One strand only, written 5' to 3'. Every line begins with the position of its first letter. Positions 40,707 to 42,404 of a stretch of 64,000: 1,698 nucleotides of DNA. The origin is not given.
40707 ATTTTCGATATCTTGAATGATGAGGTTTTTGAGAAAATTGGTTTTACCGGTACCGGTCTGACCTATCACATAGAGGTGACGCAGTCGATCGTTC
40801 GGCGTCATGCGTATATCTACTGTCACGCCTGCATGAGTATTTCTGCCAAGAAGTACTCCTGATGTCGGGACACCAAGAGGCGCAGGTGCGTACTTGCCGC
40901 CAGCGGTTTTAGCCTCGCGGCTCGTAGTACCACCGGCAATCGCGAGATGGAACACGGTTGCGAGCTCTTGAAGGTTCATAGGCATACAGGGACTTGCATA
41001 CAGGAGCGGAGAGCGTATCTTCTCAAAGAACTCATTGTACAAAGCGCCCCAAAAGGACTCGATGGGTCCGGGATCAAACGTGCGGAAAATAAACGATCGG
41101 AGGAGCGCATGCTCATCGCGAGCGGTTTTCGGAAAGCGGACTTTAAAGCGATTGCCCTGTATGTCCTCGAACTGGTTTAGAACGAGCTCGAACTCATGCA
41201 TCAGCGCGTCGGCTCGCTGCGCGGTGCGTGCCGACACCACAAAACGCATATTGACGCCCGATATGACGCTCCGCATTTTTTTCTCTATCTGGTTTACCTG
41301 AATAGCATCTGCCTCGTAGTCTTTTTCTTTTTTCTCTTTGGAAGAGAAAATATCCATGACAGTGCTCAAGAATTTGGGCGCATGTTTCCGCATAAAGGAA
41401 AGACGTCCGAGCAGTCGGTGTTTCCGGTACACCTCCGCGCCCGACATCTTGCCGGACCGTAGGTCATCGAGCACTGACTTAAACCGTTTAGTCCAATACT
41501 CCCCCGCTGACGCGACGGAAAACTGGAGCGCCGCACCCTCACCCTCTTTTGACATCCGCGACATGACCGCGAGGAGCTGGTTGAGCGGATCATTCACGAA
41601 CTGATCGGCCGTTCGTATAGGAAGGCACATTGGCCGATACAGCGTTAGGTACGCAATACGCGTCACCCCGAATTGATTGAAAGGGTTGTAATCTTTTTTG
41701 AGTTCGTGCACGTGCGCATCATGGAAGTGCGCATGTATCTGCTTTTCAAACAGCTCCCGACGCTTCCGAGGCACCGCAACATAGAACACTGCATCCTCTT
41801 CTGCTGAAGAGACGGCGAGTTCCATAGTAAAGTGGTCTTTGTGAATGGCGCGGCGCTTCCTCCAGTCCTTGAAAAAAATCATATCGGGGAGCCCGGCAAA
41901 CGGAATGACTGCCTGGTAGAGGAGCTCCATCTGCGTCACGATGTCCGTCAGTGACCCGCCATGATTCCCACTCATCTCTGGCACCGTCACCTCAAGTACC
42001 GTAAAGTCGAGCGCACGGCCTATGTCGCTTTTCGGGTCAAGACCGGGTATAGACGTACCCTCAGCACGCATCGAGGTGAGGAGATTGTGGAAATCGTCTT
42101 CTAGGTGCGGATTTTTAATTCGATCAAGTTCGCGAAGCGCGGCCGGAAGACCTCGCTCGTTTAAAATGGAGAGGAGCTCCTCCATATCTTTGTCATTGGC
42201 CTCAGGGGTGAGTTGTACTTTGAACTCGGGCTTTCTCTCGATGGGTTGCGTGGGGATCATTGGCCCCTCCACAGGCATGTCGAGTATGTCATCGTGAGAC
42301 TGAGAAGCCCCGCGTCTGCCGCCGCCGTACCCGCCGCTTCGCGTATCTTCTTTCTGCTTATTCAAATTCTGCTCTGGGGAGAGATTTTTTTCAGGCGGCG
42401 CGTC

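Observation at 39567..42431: Stand-alone soluble VirD4/TraG-like ATPase with a 500-aa unknown N-terminal domain, next to the pilus/comF DNA-uptake genes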

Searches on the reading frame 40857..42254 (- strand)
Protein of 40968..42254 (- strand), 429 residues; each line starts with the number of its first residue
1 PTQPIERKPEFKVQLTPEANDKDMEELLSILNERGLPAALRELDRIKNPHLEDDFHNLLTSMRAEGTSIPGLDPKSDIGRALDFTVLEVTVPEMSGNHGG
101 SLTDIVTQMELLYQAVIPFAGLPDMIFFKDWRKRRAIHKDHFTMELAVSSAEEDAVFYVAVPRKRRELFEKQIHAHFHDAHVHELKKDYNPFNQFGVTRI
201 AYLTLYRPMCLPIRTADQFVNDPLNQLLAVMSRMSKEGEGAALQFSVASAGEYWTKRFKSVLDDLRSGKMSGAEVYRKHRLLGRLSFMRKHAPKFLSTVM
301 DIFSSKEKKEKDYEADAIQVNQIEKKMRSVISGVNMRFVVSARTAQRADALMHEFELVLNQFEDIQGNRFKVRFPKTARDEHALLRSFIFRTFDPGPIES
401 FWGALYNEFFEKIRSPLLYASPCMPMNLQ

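Call 28: search_protein_representatives(protein=window:40968-42254:-)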
Query: 429 residues. Proteins with E-value up to 0.001 (for the whole library): 599; up to 1e-10: 267; up to 1e-30: 49. The best 150 are listed.
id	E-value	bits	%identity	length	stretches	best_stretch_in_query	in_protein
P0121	1.5e-60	221.5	35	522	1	5-395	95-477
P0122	1.3e-53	198.6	45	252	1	144-378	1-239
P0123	5.6e-52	193.3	34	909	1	13-394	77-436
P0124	5.6e-50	186.7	32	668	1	11-396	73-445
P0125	2.4e-49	184.6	34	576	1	13-396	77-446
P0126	1.1e-48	182.4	35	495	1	10-395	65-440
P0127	1.7e-48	181.8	35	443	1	10-373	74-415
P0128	3.1e-48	180.9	33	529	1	20-396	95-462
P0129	5.7e-48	180.1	37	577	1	13-395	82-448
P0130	2.5e-47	177.9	35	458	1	21-375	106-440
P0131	2.9e-46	174.4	40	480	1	13-311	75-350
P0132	5.6e-45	170.2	29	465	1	6-395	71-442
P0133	6.4e-45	170.0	33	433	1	12-370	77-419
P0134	3.1e-44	167.7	32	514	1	12-395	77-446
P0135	4.7e-44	167.1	40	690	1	135-396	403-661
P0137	1.3e-43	165.7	35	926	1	11-392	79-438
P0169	4.0e-31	124.6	28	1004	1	12-395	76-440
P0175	9.5e-28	113.5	27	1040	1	3-394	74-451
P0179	3.5e-26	108.3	29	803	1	12-395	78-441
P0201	4.0e-21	91.6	30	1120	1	20-377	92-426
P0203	7.1e-21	90.8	31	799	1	137-393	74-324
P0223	5.2e-19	84.7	30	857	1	138-395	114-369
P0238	9.9e-18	80.5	31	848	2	139-392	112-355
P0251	1.4e-16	76.7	29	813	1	143-393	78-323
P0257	2.4e-16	75.9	33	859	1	139-396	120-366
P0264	6.0e-16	74.6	27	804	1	124-395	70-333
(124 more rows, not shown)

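Call 29: search_protein_families(library=pfam, proteins=[P0203, P0223, P0238, P0251, P0257, P0264, P0201, P0175, P0169, P0179], max_evalue=0.001)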
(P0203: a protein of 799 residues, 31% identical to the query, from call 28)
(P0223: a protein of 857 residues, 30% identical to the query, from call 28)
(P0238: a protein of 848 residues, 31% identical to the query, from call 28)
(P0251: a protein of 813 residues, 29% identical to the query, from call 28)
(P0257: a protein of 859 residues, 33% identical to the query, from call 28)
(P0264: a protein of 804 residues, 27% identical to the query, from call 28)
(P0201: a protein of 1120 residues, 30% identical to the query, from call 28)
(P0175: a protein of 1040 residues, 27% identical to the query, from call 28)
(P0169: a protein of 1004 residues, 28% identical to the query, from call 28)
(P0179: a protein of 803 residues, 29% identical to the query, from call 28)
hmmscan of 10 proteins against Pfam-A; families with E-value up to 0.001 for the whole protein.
P0203 (799 aa): 8 families
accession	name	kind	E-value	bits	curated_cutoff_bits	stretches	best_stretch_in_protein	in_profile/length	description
PF10412.15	TrwB_AAD_bind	-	4.7e-07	29.5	20.5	1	394-472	14-86/387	Type IV secretion-system coupling protein DNA-binding domain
PF01935.23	DUF87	-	6.7e-07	30.1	23.2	1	390-473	18-95/220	Helicase HerA, central domain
PF25199.1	nSTAND_NTPase5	-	8.7e-07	29.3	34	1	390-454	36-102/145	Novel STAND NTPase 5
PF20720.3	nSTAND3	-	3.8e-05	23.9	27.2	1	396-454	18-71/155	Novel STAND NTPase 3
PF13401.12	AAA_22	-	6.3e-05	23.7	27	1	394-444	4-55/130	AAA domain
PF01637.24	ATPase_2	-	9.2e-05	22.8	33.2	1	389-442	14-67/225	ATPase domain predominantly from Archaea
PF06745.19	ATPase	-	0.00066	19.6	26.6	0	394-429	18-54/231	KaiC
PF12696.13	TraG-D_C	-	0.00075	19.9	22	0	653-695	3-46/126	TraM recognition site of TraD and TraG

P0223 (857 aa): 5 families
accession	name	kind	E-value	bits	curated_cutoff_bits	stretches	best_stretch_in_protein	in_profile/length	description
PF10412.15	TrwB_AAD_bind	-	3.3e-13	49.7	20.5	1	431-780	9-333/387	Type IV secretion-system coupling protein DNA-binding domain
PF02534.20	T4SS-DNA_transf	-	1.2e-09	38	20.1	1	437-762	44-378/468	Type IV secretory system Conjugative DNA transfer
PF01935.23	DUF87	-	1e-08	36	23.2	1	417-517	3-97/220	Helicase HerA, central domain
PF12696.13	TraG-D_C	-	2.5e-07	31.1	22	1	691-766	2-75/126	TraM recognition site of TraD and TraG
PF13401.12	AAA_22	-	0.00094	19.9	27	0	436-470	4-39/130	AAA domain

P0238 (848 aa): 4 families
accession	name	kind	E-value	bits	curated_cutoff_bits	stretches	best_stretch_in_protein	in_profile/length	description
PF10412.15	TrwB_AAD_bind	-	3.8e-11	42.9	20.5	1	418-771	7-332/387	Type IV secretion-system coupling protein DNA-binding domain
PF02534.20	T4SS-DNA_transf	-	6.5e-09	35.6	20.1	1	425-752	43-376/468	Type IV secretory system Conjugative DNA transfer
PF12696.13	TraG-D_C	-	3.7e-05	24.1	22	1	679-769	2-86/126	TraM recognition site of TraD and TraG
PF01935.23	DUF87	-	3.9e-05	24.3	23.2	1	415-519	13-89/220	Helicase HerA, central domain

P0251 (813 aa): 3 families
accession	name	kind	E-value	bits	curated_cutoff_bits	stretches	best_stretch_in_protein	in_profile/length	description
PF10412.15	TrwB_AAD_bind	-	2.6e-07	30.3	20.5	0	394-435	15-56/387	Type IV secretion-system coupling protein DNA-binding domain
PF01935.23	DUF87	-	5.9e-06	27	23.2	1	395-432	24-62/220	Helicase HerA, central domain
PF13401.12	AAA_22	-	1.3e-05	26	27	0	395-440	6-52/130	AAA domain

P0257 (859 aa): 4 families
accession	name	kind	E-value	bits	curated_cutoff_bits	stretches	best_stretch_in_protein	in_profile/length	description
PF10412.15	TrwB_AAD_bind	-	8e-12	45.2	20.5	1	427-726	9-286/387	Type IV secretion-system coupling protein DNA-binding domain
PF02534.20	T4SS-DNA_transf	-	6.9e-07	28.9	20.1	1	432-757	44-368/468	Type IV secretory system Conjugative DNA transfer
PF01935.23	DUF87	-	4.5e-06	27.4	23.2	1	422-471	13-62/220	Helicase HerA, central domain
PF12696.13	TraG-D_C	-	0.00083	19.7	22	0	687-728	2-44/126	TraM recognition site of TraD and TraG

P0264 (804 aa): 5 families
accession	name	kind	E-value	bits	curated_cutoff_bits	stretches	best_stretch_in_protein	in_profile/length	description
PF10412.15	TrwB_AAD_bind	-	9.6e-11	41.6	20.5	1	396-717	10-312/387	Type IV secretion-system coupling protein DNA-binding domain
PF01935.23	DUF87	-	1.1e-09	39.2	23.2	1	381-468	3-84/220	Helicase HerA, central domain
PF02534.20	T4SS-DNA_transf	-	1.4e-07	31.2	20.1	1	391-697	37-346/468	Type IV secretory system Conjugative DNA transfer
PF12696.13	TraG-D_C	-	3.2e-05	24.3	22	1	656-724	2-73/126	TraM recognition site of TraD and TraG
PF13401.12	AAA_22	-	0.00015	22.5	27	0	400-432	4-36/130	AAA domain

P0201 (1120 aa): 3 families
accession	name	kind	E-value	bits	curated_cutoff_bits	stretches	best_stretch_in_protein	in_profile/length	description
PF10412.15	TrwB_AAD_bind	-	3e-06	26.8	20.5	0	507-554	7-54/387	Type IV secretion-system coupling protein DNA-binding domain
PF12696.13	TraG-D_C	-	0.00013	22.4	22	1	774-813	3-43/126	TraM recognition site of TraD and TraG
PF01935.23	DUF87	-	0.00015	22.4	23.2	1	516-553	24-62/220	Helicase HerA, central domain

P0175 (1040 aa): 3 families
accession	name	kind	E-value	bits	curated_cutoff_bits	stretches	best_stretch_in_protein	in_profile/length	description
PF10412.15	TrwB_AAD_bind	-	1.9e-05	24.2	20.5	0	863-958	219-315/387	Type IV secretion-system coupling protein DNA-binding domain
PF12696.13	TraG-D_C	-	3.8e-05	24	22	1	895-956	3-69/126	TraM recognition site of TraD and TraG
PF13401.12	AAA_22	-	8.1e-05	23.4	27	0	638-727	6-93/130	AAA domain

P0169 (1004 aa): 4 families
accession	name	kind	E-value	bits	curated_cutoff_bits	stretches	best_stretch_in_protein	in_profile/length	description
PF01935.23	DUF87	-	1e-05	26.2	23.2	1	585-637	8-62/220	Helicase HerA, central domain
PF12696.13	TraG-D_C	-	1.9e-05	25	22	1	856-917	1-67/126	TraM recognition site of TraD and TraG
PF13401.12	AAA_22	-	0.00048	20.9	27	0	600-649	6-56/130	AAA domain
PF01580.24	FtsK_SpoIIIE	-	0.00067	19.6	24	0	583-621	23-61/221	FtsK/SpoIIIE family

P0179 (803 aa): 4 families
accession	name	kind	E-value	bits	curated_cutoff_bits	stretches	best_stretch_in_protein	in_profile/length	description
PF01935.23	DUF87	-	2.8e-06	28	23.2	1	630-689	8-68/220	Helicase HerA, central domain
PF13401.12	AAA_22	-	4.2e-05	24.3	27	1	645-694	6-56/130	AAA domain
PF00004.35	AAA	-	0.00011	23.1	21.2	0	647-739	1-93/131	ATPase family associated with various cellular activities (AAA)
PF10412.15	TrwB_AAD_bind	-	0.00095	18.6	20.5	0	644-686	15-57/387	Type IV secretion-system coupling protein DNA-binding domain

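Call 30: predict_structure(alignment_id=A2)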
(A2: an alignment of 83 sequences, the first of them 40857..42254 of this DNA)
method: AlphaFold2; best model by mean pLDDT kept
length: 466 residues; sequences in the alignment: 83
mean_pLDDT: 88.5   pTM: 0.86
mean pLDDT of the five models: 88.5, 86.9, 86.6, 86.4, 85.9
residues with pLDDT >= 90: 322; 70-90: 94; 50-70: 35; < 50: 15
segments of 3 or more residues with pLDDT < 50: 1-10, 452-454
pLDDT, mean of each block of 10 residues (from residue 1): 44 58 93 97 96 96 94 95 95 72 94 96 90 93 92 88 96 93 91 95 97 96 91 88 97 96 95 93 81 80 72 85 96 98 97 96 96 96 97 90 89 86 97 92 59 55 66
secondary structure, 60 per line:
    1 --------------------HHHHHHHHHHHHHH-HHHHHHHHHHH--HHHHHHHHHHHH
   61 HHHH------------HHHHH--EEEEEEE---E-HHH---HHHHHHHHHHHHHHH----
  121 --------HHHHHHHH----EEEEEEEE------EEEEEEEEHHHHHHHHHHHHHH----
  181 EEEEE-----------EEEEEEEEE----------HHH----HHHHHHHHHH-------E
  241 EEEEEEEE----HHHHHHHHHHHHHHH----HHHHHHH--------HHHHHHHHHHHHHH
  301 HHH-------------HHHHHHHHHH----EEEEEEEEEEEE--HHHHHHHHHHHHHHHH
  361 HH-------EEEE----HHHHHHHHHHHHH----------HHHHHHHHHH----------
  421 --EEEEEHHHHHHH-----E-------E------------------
elements in order: H21-34 H36-46 H49-64 H77-81 E84-90 H102-116 H129-136 E141-148 E155-162 H163-176 E181-185 E197-205 H223-232 E240-248 H253-267 H272-278 H287-303 H317-326 E331-342 H345-362 E370-373 H378-390 H401-410 E423-427 H428-434

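Call 40: list_cluster_members(proteins=[P0223, P0238, P0257, P0264, P0203, P0251, P0201, P0175, P0169, P0137])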
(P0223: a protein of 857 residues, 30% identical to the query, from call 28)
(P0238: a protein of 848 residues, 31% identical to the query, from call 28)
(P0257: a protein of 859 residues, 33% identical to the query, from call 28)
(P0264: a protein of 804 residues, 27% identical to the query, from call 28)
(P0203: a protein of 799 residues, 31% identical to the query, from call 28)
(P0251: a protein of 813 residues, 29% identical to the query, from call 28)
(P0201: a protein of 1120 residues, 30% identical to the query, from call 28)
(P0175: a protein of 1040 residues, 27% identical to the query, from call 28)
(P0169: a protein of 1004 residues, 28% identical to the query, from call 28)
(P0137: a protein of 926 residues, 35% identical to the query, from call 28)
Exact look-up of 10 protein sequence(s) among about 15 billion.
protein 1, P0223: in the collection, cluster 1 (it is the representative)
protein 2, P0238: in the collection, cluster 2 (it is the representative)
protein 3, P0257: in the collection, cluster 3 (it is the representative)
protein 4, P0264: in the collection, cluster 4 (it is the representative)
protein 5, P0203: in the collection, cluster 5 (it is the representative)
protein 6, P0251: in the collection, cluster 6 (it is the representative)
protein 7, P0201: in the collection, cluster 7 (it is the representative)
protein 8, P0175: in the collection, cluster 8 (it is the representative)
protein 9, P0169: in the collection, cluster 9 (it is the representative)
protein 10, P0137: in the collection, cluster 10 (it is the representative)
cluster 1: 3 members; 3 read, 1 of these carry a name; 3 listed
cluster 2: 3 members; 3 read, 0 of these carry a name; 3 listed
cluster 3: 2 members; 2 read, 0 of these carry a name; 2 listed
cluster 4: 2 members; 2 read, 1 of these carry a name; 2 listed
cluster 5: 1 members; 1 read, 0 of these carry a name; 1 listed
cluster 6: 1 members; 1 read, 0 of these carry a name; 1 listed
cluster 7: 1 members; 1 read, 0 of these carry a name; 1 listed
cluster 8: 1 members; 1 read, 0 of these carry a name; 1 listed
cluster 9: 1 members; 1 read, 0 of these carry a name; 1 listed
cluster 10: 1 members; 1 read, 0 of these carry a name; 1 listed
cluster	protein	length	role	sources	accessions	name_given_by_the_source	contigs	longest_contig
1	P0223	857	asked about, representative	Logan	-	-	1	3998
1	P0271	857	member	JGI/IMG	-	hypothetical protein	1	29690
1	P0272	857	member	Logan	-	-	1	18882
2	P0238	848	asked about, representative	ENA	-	-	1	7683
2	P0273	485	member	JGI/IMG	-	-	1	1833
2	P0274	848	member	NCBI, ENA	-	-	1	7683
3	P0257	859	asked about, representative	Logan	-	-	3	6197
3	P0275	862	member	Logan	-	-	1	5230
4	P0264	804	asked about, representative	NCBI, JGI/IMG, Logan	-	type IV secretory pathway TraG/TraD family ATPase VirD4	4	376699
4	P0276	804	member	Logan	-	-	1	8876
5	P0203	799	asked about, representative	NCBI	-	-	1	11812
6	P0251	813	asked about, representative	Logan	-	-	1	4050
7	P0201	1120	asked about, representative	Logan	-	-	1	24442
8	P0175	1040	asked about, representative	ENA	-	-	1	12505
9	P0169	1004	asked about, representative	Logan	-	-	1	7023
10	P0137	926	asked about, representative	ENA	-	-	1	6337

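Call 41: find_encoding_contigs(protein=P0264, flank=10000, max_places=3)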
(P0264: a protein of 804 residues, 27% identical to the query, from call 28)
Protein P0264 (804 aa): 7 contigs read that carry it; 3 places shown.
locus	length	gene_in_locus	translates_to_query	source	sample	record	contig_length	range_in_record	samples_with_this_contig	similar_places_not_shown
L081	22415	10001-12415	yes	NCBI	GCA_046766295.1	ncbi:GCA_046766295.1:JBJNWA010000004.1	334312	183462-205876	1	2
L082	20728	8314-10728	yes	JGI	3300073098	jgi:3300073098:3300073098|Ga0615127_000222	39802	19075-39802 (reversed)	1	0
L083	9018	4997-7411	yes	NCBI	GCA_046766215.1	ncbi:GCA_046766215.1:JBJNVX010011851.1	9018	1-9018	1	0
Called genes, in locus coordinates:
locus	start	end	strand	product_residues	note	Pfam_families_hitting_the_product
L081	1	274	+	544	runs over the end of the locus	PF00512:HisKA, PF02518:HATPase_c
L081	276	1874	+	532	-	PF00005:ABC_tran, PF13175:AAA_15 (faint), PF13476:AAA_23 (faint), PF13555:AAA_29 (faint), PF20703:nSTAND1 (faint), PF01926:MMR_HSR1 (faint), PF13304:AAA_21 (weak), PF00005:ABC_tran, +1 more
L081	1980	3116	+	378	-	PF13439:Glyco_transf_4, PF13579:Glyco_trans_4_4, PF20706:GT4-conflict, PF00534:Glycos_transf_1, PF13692:Glyco_trans_1_4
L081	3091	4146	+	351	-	PF03816:LytR_cpsA_psr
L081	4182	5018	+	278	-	PF00535:Glycos_transf_2, PF13641:Glyco_tranf_2_3, PF13632:Glyco_trans_2_3 (faint)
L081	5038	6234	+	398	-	PF22694:CtpB_N-like, PF00595:PDZ, PF13180:PDZ_2, PF17820:PDZ_6, PF03572:Peptidase_S41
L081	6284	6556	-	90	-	PF01016:Ribosomal_L27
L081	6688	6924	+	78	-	-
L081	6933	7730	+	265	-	PF08478:POTRA_1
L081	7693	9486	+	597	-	-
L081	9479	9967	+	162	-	-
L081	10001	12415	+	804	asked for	PF26449:DUF8128, PF02534:T4SS-DNA_transf (faint), PF01935:DUF87, PF10412:TrwB_AAD_bind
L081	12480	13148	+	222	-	-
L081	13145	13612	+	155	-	-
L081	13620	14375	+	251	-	-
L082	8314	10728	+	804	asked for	PF26449:DUF8128, PF02534:T4SS-DNA_transf (faint), PF01935:DUF87, PF10412:TrwB_AAD_bind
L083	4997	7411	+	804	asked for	PF26449:DUF8128, PF02534:T4SS-DNA_transf (faint), PF01935:DUF87, PF10412:TrwB_AAD_bind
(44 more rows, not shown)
